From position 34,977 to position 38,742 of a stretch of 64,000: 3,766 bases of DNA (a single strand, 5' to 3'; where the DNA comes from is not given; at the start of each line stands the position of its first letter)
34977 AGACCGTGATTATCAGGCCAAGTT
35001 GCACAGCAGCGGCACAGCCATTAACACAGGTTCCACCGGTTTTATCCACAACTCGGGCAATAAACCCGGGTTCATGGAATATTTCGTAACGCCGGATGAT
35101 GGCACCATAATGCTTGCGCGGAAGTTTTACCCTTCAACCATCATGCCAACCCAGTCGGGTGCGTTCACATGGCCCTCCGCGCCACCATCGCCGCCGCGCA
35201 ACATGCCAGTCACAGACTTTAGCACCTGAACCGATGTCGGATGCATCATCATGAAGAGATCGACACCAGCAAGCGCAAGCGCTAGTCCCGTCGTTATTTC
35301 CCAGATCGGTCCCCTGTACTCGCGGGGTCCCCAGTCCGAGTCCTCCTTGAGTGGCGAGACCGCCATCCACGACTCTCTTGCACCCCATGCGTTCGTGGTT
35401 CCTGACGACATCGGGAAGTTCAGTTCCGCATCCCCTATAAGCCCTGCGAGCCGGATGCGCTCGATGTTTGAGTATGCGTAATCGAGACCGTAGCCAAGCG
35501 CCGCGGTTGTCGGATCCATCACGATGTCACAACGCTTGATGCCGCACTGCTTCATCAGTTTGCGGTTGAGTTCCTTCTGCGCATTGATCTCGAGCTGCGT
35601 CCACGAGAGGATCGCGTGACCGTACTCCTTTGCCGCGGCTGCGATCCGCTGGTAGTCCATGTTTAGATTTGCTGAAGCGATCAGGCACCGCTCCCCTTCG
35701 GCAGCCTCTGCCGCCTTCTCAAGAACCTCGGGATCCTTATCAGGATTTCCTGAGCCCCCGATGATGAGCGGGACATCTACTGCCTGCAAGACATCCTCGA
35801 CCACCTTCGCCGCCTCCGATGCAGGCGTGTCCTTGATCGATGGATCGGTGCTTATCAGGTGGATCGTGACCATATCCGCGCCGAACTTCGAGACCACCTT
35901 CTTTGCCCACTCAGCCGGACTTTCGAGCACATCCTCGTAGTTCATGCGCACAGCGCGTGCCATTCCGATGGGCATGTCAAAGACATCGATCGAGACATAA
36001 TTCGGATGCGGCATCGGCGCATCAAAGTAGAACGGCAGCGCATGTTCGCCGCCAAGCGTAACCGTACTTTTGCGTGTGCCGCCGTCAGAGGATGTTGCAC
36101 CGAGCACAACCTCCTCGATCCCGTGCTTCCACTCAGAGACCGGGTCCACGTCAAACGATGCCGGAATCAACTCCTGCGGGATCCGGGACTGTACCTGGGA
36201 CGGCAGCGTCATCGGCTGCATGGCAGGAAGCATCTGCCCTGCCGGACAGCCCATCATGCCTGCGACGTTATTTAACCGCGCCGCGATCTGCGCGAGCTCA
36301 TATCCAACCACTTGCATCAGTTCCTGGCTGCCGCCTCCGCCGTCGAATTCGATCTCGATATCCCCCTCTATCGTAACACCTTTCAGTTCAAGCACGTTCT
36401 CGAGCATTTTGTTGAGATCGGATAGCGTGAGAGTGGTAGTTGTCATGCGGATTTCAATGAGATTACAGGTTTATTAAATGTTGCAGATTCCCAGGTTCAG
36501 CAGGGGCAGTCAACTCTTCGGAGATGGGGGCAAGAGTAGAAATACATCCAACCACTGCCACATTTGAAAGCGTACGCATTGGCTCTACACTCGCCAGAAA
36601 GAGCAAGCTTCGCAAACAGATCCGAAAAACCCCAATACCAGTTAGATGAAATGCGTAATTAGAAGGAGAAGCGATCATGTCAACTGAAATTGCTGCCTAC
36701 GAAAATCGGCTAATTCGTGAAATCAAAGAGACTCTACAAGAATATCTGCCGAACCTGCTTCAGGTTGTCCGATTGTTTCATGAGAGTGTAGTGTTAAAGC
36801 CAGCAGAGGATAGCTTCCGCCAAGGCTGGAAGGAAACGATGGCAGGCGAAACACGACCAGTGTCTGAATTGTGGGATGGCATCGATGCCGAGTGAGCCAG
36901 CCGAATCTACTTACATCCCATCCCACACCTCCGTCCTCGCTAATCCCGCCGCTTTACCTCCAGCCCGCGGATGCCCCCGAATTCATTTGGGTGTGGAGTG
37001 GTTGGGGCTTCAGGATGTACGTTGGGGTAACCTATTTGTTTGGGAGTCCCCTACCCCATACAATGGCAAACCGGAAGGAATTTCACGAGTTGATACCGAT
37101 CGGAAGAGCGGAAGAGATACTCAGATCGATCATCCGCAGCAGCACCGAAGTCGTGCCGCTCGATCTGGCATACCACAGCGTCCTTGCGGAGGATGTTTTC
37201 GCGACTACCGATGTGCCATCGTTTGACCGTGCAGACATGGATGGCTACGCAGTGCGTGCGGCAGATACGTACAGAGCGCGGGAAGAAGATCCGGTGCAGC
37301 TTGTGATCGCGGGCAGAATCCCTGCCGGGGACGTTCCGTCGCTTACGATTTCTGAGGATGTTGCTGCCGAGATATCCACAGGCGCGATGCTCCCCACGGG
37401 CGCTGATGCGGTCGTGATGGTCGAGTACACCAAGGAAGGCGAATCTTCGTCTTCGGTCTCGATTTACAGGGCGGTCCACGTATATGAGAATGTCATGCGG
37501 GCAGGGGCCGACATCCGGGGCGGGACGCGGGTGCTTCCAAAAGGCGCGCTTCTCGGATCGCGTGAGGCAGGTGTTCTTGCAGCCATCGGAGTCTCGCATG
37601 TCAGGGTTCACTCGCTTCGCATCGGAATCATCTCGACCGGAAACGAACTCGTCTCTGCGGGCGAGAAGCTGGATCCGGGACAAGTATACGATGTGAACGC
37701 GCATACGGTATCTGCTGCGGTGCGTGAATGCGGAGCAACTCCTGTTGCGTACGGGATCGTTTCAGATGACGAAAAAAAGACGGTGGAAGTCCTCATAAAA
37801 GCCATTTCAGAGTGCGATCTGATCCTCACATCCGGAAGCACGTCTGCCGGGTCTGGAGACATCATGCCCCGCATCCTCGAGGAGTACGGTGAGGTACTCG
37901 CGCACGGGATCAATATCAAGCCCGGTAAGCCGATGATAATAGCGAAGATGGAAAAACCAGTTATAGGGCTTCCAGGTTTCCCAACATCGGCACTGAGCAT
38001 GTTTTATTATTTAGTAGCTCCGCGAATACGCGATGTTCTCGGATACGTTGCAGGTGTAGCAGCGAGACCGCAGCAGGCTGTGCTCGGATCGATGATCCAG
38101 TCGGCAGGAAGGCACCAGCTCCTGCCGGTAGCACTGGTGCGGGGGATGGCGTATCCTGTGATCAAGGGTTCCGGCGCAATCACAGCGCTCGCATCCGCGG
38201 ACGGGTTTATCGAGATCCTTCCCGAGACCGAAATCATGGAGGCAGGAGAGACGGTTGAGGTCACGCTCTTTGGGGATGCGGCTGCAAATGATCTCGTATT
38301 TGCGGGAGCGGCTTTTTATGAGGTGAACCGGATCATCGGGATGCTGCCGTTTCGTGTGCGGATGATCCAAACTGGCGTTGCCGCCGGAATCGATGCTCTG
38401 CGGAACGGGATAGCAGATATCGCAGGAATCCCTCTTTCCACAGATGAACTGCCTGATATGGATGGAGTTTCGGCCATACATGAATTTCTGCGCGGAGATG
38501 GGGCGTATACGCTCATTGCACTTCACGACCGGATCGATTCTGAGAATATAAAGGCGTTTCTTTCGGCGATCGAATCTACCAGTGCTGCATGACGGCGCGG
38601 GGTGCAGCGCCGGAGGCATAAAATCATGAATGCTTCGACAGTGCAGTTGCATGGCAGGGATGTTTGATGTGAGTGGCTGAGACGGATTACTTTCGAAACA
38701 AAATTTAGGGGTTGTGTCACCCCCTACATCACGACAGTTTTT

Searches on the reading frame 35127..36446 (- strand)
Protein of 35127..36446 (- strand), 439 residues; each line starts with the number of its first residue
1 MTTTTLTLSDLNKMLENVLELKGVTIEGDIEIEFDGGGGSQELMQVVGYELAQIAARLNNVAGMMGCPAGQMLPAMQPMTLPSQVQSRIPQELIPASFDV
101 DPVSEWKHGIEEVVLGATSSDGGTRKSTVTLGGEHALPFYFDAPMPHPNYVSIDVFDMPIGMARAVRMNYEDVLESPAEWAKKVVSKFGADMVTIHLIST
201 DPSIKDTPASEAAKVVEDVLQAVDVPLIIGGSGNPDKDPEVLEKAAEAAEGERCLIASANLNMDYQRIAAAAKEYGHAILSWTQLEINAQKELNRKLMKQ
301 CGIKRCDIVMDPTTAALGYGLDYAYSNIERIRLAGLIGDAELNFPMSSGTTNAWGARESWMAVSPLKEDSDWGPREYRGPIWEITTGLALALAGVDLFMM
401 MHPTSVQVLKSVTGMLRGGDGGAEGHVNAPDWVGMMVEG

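Call 3: search_protein_families(library=pfam, proteins=[window:35127-36446:-])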
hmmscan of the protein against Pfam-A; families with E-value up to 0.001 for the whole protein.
window:35127-36446:- (439 aa): 1 family
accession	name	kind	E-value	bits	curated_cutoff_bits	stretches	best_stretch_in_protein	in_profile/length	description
PF03599.22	CdhD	-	2.9e-80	270.4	24.8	1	112-361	1-227/387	CO dehydrogenase/acetyl-CoA synthase delta subunit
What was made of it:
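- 35127..36446 (-): cdhD, the upstream neighbour, unrelated to transcription. In the stretches of the window examined by Pfam (about 25.3-46.4 kb) no other cdh gene was seen. Pfam CdhD, E = 2.9e-80 (call 3).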

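Call 16: find_encoding_contigs(protein=window:35127-36446:-, flank=10000, max_places=10)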
Protein window:35127-36446:- (439 aa): 5 contigs read that carry it; 2 places shown.
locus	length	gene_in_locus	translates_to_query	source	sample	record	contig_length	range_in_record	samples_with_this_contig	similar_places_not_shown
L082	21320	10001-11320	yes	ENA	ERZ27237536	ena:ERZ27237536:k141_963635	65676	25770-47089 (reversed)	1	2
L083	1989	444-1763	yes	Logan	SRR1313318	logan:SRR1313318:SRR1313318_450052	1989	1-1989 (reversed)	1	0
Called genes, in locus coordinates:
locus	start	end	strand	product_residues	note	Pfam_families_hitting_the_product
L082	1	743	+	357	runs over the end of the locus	PF01636:APH (weak)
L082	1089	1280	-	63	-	PF18506:RelB-like (weak)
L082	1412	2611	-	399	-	PF00155:Aminotran_1_2, PF00266:Aminotran_5 (weak), PF01212:Beta_elim_lyase (weak), PF01041:DegT_DnrJ_EryC1, PF01053:Cys_Met_Meta_PP (faint)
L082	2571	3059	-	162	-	PF22482:AsnC_trans_reg_3, PF01037:AsnC_trans_reg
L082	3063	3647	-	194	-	PF00571:CBS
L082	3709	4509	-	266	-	PF00528:BPD_transp_1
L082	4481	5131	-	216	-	PF01380:SIS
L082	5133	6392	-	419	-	PF01979:Amidohydro_1, PF07969:Amidohydro_3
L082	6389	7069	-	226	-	PF01048:PNP_UDP_1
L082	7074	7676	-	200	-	PF01956:EMC3_TMCO1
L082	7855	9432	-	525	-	PF03453:MoeA_N, PF00994:MoCF_biosynth, PF03454:MoeA_C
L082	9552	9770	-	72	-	-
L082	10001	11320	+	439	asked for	PF03599:CdhD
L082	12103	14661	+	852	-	PF04997:RNA_pol_Rpb1_1, PF00623:RNA_pol_Rpb1_2, PF04983:RNA_pol_Rpb1_3, PF05000:RNA_pol_Rpb1_4, PF04998:RNA_pol_Rpb1_5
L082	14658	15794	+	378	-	PF04998:RNA_pol_Rpb1_5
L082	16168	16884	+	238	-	PF01578:Cytochrom_C_asm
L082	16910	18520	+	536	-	PF03483:B3_4 (weak), PF03484:B5, PF17759:tRNA_synthFbeta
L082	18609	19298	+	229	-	PF16264:SatD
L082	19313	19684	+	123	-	-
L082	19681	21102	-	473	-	PF01656:CbiA, PF13500:AAA_26, PF07685:GATase_3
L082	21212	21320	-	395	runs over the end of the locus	-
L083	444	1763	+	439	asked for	PF03599:CdhD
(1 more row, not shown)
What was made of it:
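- L082 and two further contigs of 50 kb or more carry the same arrangement (call 16).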

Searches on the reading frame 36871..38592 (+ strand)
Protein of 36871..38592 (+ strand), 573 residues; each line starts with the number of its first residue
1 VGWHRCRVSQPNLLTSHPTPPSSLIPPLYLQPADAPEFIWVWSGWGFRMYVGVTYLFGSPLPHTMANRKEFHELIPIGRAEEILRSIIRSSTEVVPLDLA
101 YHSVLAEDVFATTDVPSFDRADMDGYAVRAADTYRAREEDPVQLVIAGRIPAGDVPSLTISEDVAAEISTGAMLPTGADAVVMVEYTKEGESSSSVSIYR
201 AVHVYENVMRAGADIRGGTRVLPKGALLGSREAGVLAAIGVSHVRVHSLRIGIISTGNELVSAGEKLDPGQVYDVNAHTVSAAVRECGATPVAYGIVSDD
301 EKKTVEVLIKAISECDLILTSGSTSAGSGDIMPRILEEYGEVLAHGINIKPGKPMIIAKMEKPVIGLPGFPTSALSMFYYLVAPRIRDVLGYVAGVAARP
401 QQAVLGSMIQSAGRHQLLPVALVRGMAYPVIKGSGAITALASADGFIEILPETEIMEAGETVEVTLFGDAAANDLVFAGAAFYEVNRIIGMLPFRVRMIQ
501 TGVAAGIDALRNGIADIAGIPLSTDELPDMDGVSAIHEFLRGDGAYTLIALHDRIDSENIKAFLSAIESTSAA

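Call 3: search_protein_families(library=pfam, proteins=[window:36871-38592:+])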
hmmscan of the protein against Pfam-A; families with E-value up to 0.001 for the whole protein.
window:36871-38592:+ (573 aa): 3 families
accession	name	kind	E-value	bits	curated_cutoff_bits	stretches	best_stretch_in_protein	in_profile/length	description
PF03453.22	MoeA_N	-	6.6e-43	146.6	30.8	1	79-240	5-160/160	MoeA N-terminal region (domain I and II)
PF00994.29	MoCF_biosynth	-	2.7e-30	105.4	26.6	1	252-387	1-143/144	Probable molybdopterin binding domain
PF03454.20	MoeA_C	-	1.7e-14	54.2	22.1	1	405-467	4-72/72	MoeA C-terminal region (domain IV)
